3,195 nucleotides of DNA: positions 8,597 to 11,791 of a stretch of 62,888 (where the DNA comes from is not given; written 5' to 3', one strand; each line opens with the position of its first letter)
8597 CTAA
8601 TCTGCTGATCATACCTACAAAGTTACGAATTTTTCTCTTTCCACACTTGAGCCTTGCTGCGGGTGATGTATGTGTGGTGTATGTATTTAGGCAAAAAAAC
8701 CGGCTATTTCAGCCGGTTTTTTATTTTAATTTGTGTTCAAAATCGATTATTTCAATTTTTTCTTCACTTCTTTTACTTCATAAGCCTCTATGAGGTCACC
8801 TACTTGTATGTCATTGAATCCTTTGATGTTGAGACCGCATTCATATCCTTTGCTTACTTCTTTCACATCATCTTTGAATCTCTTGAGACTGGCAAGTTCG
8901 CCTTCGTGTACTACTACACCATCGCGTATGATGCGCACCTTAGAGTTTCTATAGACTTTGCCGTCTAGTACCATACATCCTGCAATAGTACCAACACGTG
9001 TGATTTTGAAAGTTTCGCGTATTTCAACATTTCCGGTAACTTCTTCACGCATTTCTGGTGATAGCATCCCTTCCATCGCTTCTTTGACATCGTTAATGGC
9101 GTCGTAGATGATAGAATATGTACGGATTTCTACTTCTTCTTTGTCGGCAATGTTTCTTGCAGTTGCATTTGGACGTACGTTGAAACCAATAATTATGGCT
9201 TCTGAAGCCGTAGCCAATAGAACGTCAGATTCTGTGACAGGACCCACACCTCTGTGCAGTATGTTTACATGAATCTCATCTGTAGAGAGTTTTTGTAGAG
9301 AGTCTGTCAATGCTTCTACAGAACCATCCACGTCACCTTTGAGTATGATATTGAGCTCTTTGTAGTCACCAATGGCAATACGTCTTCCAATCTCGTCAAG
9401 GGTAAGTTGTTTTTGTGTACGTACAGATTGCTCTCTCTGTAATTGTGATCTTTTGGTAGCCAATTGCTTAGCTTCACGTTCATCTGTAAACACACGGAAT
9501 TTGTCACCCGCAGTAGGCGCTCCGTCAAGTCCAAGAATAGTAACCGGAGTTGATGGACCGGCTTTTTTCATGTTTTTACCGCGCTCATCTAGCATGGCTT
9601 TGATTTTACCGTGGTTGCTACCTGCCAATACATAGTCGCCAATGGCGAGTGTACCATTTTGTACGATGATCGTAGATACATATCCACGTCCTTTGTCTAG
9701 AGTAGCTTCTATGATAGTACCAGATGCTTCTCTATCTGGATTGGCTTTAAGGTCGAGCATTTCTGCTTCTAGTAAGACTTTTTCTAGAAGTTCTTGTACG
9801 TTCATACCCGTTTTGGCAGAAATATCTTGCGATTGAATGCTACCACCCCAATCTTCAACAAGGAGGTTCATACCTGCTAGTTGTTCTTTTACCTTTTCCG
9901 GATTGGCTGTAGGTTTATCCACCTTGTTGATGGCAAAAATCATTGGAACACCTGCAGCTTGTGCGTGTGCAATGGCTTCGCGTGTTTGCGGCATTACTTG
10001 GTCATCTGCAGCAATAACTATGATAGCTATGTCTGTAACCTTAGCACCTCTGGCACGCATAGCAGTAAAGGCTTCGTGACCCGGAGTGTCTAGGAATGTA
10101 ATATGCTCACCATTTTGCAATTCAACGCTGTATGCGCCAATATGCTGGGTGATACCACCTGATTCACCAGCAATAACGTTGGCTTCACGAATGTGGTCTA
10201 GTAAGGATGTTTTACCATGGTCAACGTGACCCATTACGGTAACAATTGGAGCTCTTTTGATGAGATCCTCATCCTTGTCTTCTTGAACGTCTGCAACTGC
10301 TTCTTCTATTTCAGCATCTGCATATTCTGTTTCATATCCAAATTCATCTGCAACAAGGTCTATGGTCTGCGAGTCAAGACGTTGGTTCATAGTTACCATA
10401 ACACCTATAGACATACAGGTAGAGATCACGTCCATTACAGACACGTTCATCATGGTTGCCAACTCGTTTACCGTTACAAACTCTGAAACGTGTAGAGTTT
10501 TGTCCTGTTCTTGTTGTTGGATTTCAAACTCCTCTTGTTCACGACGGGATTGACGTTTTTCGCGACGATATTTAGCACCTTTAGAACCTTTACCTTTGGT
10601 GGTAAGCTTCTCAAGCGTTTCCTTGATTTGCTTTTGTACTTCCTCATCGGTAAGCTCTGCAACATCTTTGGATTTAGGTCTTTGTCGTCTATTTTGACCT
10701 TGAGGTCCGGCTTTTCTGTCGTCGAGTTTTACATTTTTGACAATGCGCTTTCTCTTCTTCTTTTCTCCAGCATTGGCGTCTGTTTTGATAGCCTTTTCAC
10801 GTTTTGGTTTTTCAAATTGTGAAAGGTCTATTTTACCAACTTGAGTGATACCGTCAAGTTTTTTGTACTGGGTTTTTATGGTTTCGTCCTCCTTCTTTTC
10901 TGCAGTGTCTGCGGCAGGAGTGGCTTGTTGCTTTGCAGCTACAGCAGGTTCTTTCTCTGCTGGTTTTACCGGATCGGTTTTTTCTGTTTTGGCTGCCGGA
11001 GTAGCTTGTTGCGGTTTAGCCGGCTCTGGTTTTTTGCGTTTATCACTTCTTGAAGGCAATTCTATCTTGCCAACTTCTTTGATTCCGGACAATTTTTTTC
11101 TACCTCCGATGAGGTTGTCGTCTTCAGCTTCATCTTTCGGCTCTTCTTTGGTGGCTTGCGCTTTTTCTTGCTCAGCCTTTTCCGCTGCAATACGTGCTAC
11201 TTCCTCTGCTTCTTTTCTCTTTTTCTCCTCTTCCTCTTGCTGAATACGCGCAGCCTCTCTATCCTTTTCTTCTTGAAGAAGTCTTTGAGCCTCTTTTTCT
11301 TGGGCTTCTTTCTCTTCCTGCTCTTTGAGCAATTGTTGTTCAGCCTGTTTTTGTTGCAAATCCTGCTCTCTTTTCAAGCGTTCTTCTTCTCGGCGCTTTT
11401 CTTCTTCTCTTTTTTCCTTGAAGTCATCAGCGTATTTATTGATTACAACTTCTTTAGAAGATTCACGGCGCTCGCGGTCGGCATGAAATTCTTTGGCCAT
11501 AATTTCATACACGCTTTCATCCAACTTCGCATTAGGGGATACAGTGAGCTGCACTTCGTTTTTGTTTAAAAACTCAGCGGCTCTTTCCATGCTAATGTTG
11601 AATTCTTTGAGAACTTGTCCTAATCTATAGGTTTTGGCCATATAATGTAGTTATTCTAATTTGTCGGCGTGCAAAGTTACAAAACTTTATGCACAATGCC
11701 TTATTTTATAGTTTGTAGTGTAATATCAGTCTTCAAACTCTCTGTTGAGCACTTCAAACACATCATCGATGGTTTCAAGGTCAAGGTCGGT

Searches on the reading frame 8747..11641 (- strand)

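Call 51: search_protein_families(library=pfam, proteins=[window:8747-11641:-], max_evalue=0.001)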
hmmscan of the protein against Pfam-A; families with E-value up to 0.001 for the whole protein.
window:8747-11641:- (964 aa): 7 families
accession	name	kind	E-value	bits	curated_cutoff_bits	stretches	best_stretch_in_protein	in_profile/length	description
PF11987.13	IF-2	-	6.1e-44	149.1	27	1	738-853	2-117/117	Translation-initiation factor 2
PF00009.33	GTP_EFTU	-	2.1e-33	115.9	26.5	1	463-623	2-183/188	Elongation factor Tu GTP binding domain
PF22042.2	EF-G_D2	-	2.8e-26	91.9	27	1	638-717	1-83/84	Elongation factor G domain 2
PF04760.21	IF2_N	-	6.9e-15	55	25.3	1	387-437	2-53/53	Translation initiation factor IF-2, N-terminal region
PF01926.29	MMR_HSR1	-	1.8e-11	44.6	21.9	1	467-573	2-113/113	50S ribosome-binding GTPase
PF03144.31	GTP_EFTU_D2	-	1.5e-10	41.7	30.3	1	884-951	1-72/73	Elongation factor Tu domain 2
PF00071.28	Ras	-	2.4e-05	24.4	21.6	1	468-624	3-158/162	Ras family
